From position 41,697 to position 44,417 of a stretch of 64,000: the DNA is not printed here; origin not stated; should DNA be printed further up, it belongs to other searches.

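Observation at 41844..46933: Tandem paralogous ~800-aa Big_2 surface lipoproteins inserted between groESL and the ADH gene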

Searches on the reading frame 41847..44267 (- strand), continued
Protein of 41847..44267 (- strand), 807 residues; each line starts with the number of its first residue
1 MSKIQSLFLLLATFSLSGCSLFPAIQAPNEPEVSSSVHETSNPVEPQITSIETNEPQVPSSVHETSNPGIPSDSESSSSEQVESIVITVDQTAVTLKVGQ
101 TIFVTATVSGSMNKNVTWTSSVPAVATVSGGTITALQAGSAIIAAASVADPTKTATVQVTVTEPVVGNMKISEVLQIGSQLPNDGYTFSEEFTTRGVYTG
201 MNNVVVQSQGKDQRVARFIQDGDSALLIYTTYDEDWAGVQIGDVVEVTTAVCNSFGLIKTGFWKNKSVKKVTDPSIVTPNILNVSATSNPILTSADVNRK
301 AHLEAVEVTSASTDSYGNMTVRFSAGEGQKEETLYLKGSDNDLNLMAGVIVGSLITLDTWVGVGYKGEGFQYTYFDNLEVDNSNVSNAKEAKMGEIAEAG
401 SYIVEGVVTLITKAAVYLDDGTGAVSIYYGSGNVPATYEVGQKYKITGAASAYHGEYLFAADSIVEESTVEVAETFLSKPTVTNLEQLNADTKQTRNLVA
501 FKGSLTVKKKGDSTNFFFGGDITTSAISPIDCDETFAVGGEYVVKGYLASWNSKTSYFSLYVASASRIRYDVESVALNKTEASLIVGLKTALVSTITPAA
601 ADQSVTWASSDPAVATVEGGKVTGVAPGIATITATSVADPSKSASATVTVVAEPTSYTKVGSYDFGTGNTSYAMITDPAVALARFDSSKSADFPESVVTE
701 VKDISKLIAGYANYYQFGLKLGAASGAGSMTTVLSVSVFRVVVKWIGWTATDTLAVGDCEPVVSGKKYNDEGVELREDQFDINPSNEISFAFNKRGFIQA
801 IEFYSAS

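Call 38: find_encoding_contigs(protein=P0004, flank=10000, max_places=4)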
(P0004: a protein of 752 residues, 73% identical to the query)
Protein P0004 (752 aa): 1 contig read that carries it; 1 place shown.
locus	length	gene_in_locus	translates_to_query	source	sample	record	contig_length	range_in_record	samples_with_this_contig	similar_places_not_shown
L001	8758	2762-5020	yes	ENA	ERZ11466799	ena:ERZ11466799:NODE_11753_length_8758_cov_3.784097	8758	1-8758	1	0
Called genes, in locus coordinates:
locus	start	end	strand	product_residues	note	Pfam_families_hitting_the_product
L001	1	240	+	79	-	?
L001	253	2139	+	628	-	PF00565:SNase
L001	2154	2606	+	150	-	-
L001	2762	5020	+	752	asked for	PF02368:Big_2, PF26182:Ig_NUP210_5th (faint), PF02368:Big_2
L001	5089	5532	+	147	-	-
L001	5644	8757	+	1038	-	?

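Call 41: find_related_loci(query=window:41847-44267:-, collection=genome_contigs, flank=10000)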
Query window:41847-44267:- (807 aa) in genome_contigs; peptide patterns used: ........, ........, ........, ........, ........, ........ (x = any residue, [..] = any of these).
54 stretches matched a pattern; 2 encode a relative of the query (tblastn E <= 1e-3); 2 distinct loci.
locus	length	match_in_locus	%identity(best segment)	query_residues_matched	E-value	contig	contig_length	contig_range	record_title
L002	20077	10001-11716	64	88-660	0e+0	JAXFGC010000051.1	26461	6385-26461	MAG: Candidatus Enteromonas sp. isolate SUG2460 k141_2681050, whole genome shotgun sequence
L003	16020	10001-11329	28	80-660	3e-11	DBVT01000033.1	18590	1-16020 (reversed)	MAG TPA_asm: Mageeibacillus sp. UBA1257 UBA1257_contig_510955, whole genome shotgun sequence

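Call 68: search_protein_families(library=pfam, proteins=[L001:253-2136:+], max_evalue=0.01)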
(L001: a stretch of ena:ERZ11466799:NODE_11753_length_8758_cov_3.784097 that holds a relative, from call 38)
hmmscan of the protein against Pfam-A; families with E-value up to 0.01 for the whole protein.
L001:253-2136:+ (628 aa): 2 families
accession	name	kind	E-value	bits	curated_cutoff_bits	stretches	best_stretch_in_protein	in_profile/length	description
PF00565.23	SNase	-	7.4e-09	36.5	21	1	187-307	1-103/107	Staphylococcal nuclease homologue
PF16640.11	Big_3_5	-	0.00052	21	35.5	0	54-116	8-71/88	Bacterial Ig-like domain (group 3)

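Call 87: search_protein_families(library=pfam, alignment_id=A2, max_evalue=0.05)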
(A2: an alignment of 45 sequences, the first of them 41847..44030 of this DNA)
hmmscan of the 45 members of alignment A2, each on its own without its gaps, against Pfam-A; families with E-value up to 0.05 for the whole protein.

A. member 1, window:41847-44030:- (728 aa): 1 family
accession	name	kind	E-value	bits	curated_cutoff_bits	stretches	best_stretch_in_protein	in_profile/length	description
PF02368.24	Big_2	-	6.4e-18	64.9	22.8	2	493-565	2-75/79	Bacterial Ig-like domain (group 2)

B. families by the number of members that match (of 45 scanned): 19 families
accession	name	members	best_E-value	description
PF01336.31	tRNA_anti-codon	18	1.1e-05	OB-fold nucleic acid binding domain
PF02368.24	Big_2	8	1.1e-22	Bacterial Ig-like domain (group 2)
PF07679.22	I-set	5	0.00093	Immunoglobulin I-set domain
PF21461.3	HL_N-beta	3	0.0016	Hyaluronate lyase, N-terminal beta-sheet domain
PF18914.6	DUF5666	3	0.0016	Domain of unknown function (DUF5666)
PF22359.2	Big-like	2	7.3e-09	Bacterial Ig-like domain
PF18942.5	DUF5689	2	2.5e-05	Family of unknown function (DUF5689)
PF23891.1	DUF7243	1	0.0086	Family of unknown function (DUF7243)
PF18675.7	HepII_C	1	0.014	Heparinase II C-terminal domain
PF21033.3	RMD1-3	1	0.015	Regulator of microtubule dynamics protein 1-3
PF01551.29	Peptidase_M23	1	0.016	Peptidase family M23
PF16127.10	DUF4839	1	0.021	Domain of unknown function (DUF4839)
PF17244.8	CDC24_OB3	1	0.027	Cell division control protein 24, OB domain 3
PF22636.2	FlK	1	0.028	Fluoroacetyl-CoA-specific thioesterase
PF16586.11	DUF5060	1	0.031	Domain of unknown function (DUF5060)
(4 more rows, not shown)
